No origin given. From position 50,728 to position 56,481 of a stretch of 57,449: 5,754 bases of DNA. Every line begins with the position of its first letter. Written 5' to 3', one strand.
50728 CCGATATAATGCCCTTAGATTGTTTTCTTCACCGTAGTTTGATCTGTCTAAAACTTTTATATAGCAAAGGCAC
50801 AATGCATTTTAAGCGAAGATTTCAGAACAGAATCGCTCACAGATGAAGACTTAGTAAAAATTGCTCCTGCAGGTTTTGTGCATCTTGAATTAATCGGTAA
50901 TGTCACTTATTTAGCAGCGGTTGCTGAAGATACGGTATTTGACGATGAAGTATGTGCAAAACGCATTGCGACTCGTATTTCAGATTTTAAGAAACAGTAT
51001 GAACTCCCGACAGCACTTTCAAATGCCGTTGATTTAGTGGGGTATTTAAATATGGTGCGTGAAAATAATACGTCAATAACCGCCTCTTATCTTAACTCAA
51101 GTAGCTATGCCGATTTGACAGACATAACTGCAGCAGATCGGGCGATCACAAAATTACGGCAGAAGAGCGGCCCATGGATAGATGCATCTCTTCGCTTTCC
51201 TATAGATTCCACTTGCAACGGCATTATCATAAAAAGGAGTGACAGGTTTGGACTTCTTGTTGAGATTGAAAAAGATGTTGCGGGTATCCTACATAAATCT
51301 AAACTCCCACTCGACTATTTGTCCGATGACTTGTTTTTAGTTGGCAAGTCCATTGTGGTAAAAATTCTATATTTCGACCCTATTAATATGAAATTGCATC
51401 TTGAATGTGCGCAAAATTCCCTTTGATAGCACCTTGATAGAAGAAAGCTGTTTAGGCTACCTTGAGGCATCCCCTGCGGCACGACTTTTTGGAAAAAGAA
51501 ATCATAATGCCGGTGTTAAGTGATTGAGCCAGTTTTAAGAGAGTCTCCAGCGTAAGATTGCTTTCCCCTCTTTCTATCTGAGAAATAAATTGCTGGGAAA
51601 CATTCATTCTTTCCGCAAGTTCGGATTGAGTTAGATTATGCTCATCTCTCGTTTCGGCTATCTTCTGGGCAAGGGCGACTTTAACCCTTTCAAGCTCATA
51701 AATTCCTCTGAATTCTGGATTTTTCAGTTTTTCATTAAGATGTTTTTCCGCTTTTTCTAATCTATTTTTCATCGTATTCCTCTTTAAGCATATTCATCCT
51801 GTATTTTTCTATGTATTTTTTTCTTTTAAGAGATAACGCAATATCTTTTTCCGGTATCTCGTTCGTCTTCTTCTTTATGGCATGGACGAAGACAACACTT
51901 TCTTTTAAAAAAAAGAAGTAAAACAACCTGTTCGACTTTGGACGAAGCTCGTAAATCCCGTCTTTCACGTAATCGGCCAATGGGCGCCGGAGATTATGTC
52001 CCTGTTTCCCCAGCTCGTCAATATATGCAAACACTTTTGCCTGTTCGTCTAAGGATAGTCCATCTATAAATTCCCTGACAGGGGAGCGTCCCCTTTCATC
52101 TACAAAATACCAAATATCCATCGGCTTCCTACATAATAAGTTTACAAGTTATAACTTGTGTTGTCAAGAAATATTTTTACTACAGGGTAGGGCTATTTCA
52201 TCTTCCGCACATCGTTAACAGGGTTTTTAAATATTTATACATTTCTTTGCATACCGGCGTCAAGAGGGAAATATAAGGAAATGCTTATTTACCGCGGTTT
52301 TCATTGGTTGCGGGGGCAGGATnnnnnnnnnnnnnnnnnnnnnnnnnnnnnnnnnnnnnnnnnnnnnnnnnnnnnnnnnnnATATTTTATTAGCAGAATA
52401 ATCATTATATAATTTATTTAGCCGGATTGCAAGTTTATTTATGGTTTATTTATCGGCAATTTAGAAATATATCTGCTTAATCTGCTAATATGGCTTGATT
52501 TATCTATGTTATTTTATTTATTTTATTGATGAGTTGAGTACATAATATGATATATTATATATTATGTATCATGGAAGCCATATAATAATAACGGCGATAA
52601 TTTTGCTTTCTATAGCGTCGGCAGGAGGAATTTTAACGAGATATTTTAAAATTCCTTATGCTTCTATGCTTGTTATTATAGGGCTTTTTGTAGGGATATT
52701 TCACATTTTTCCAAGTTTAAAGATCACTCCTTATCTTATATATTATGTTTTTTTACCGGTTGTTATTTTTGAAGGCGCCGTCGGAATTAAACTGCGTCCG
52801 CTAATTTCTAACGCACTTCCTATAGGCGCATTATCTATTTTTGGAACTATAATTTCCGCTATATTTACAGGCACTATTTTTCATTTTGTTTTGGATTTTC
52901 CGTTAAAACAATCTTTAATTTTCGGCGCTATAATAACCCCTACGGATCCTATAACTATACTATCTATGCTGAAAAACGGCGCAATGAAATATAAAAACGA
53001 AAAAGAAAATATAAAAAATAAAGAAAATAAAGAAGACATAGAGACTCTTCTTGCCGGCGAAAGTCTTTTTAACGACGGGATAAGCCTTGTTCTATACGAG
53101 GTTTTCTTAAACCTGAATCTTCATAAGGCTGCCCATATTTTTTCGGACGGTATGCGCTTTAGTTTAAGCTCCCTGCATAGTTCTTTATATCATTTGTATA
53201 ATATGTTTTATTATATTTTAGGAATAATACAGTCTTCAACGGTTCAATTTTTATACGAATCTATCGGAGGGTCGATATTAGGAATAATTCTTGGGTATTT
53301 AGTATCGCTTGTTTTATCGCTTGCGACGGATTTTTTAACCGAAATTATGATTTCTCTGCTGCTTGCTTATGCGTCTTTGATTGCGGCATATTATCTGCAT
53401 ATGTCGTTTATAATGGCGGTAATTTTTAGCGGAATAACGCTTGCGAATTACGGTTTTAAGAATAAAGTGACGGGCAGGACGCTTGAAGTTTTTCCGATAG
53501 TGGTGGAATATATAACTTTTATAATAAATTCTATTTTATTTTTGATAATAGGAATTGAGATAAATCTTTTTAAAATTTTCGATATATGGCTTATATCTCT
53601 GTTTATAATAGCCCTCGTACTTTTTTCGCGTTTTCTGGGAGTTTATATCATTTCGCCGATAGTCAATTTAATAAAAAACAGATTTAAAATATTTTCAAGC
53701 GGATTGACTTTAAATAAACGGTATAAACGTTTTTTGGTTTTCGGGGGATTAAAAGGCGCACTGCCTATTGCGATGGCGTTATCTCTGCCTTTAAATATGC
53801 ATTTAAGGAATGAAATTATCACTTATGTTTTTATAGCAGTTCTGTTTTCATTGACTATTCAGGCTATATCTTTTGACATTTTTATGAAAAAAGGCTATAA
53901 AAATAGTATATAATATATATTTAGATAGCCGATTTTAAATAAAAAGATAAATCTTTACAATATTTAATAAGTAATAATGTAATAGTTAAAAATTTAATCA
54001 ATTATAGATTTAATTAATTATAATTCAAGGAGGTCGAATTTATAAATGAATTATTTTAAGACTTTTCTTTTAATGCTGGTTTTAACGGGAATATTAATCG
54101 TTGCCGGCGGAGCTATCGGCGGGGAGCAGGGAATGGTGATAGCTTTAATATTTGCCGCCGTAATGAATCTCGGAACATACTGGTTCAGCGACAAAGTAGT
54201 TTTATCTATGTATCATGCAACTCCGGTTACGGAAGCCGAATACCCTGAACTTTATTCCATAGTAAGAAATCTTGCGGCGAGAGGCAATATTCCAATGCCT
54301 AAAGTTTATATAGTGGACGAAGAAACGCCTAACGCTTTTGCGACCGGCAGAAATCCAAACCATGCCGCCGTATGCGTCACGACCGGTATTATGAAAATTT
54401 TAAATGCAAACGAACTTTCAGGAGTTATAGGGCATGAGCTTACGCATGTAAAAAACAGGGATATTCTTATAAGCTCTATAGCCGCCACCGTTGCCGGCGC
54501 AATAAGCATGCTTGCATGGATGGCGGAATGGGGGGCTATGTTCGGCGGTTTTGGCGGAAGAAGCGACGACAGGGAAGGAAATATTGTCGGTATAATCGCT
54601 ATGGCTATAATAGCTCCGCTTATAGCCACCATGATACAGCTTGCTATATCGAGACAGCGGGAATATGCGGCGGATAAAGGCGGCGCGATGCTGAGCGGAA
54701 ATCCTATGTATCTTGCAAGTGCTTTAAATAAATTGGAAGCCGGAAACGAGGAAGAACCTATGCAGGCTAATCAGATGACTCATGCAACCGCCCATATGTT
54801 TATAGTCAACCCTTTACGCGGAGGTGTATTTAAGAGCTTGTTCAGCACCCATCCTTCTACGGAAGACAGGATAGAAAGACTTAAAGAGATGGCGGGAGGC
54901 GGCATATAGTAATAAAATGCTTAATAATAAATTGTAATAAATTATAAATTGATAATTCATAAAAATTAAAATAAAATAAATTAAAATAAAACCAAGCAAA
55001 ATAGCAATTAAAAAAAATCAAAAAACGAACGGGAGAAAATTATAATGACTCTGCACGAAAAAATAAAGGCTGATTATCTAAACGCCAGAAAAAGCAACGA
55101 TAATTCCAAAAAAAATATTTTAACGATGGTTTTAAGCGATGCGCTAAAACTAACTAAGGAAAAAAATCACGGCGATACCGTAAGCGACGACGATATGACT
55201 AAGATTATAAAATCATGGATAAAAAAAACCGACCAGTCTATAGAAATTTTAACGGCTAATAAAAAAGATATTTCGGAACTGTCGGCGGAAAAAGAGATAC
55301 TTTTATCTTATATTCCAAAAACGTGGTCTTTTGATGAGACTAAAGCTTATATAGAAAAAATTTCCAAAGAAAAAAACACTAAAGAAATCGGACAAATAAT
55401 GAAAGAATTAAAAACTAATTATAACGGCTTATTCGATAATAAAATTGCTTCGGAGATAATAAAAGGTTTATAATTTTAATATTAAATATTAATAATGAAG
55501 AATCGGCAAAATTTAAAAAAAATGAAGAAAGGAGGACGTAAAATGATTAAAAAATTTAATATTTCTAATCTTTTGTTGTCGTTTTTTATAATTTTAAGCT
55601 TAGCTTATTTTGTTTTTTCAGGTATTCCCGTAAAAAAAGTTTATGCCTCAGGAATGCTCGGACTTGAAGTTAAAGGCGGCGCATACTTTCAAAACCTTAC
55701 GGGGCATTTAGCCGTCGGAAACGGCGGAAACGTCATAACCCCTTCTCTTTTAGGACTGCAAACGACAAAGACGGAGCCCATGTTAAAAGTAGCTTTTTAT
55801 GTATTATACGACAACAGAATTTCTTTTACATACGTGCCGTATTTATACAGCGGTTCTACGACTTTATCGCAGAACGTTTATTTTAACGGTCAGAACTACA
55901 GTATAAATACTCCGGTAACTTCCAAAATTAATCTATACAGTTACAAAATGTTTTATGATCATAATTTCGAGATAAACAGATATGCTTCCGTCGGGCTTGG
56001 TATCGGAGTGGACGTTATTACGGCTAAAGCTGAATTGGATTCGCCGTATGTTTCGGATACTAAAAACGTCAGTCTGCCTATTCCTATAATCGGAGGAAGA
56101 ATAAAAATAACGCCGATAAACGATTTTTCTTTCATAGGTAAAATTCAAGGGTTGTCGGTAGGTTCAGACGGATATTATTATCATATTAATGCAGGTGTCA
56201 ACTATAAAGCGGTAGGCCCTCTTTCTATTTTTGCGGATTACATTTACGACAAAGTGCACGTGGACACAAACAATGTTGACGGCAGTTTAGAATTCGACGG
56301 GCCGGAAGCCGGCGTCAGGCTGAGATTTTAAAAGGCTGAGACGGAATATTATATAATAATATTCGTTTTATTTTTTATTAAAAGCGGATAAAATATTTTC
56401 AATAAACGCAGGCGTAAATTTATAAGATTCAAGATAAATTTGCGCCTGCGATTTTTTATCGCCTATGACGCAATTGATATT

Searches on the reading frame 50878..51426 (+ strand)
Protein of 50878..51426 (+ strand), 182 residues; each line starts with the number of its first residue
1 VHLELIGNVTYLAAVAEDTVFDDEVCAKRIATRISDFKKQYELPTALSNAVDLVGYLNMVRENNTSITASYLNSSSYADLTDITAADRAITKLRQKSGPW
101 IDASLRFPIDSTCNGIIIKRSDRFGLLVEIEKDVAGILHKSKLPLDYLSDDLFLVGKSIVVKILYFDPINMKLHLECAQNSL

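Call 44: search_protein_families(library=pfam, max_evalue=0.000001, proteins=[window:50878-51426:+])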
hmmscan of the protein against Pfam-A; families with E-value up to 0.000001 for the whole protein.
window:50878-51426:+ (182 aa): 0 families

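Call 77: search_protein_families(library=pfam, max_evalue=0.01, proteins=[window:50878-51426:+])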
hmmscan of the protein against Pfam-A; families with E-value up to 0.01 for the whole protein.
window:50878-51426:+ (182 aa): 1 family
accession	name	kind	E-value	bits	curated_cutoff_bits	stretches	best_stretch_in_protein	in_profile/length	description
PF00575.29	S1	-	7.9e-05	23.4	22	1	117-167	11-63/74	S1 RNA binding domain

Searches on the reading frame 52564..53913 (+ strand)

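Call 44: search_protein_families(library=pfam, max_evalue=0.000001, proteins=[window:52564-53913:+])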
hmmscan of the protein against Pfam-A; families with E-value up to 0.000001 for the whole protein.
window:52564-53913:+ (449 aa): 1 family
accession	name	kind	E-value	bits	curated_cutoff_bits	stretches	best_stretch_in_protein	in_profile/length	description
PF00999.27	Na_H_Exchanger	-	1.1e-53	182.9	26.2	1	17-443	3-375/375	Sodium/hydrogen exchanger, transmembrane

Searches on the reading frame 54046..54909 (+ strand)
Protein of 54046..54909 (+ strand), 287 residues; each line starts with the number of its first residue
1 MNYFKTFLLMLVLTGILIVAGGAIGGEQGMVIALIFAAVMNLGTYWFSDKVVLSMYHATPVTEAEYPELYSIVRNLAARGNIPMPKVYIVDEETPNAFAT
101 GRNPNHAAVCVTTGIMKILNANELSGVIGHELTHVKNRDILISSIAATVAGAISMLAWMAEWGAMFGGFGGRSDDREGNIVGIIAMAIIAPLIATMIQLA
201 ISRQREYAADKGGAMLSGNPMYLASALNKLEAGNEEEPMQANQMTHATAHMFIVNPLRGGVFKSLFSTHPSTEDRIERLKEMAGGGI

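Call 44: search_protein_families(library=pfam, max_evalue=0.000001, proteins=[window:54046-54909:+])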
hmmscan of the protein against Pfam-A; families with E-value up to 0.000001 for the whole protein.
window:54046-54909:+ (287 aa): 1 family
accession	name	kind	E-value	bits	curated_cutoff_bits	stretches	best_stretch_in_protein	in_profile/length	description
PF01435.24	Peptidase_M48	-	2.8e-37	128.8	20.3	1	65-282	3-185/186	Peptidase family M48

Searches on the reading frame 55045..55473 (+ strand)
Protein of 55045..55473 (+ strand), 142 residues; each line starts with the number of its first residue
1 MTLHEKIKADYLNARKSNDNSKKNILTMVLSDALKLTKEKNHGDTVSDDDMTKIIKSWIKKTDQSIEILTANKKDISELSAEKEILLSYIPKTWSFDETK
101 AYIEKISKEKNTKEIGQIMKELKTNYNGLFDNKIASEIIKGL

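Call 77: search_protein_families(library=pfam, max_evalue=0.01, proteins=[window:55045-55473:+])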
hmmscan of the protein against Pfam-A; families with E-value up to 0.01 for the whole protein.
window:55045-55473:+ (142 aa): 2 families
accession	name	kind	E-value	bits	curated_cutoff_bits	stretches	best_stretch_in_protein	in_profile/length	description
PF09424.15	YqeY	-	6.5e-19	68.9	27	1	5-140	2-140/143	Yqey-like protein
PF11176.13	Tma16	-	0.0047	17.2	22.7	1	6-86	19-97/146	Translation machinery-associated protein 16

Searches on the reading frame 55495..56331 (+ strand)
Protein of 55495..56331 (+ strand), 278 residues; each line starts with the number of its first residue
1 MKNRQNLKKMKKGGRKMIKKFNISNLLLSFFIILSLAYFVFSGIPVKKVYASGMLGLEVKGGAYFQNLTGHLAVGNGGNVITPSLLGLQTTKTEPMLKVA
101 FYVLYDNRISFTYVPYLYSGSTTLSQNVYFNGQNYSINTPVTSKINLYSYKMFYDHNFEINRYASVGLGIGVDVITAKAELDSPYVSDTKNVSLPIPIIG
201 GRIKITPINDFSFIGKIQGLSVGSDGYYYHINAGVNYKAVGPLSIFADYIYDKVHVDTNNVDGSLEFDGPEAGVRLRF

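Call 44: search_protein_families(library=pfam, max_evalue=0.000001, proteins=[window:55495-56331:+])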
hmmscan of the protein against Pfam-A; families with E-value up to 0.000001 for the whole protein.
window:55495-56331:+ (278 aa): 0 families

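Call 77: search_protein_families(library=pfam, max_evalue=0.01, proteins=[window:55495-56331:+])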
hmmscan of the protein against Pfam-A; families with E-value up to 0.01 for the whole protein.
window:55495-56331:+ (278 aa): 1 family
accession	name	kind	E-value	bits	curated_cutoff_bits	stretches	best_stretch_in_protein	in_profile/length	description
PF07437.17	YfaZ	-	0.0053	16.9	23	1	199-278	99-180/180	YfaZ precursor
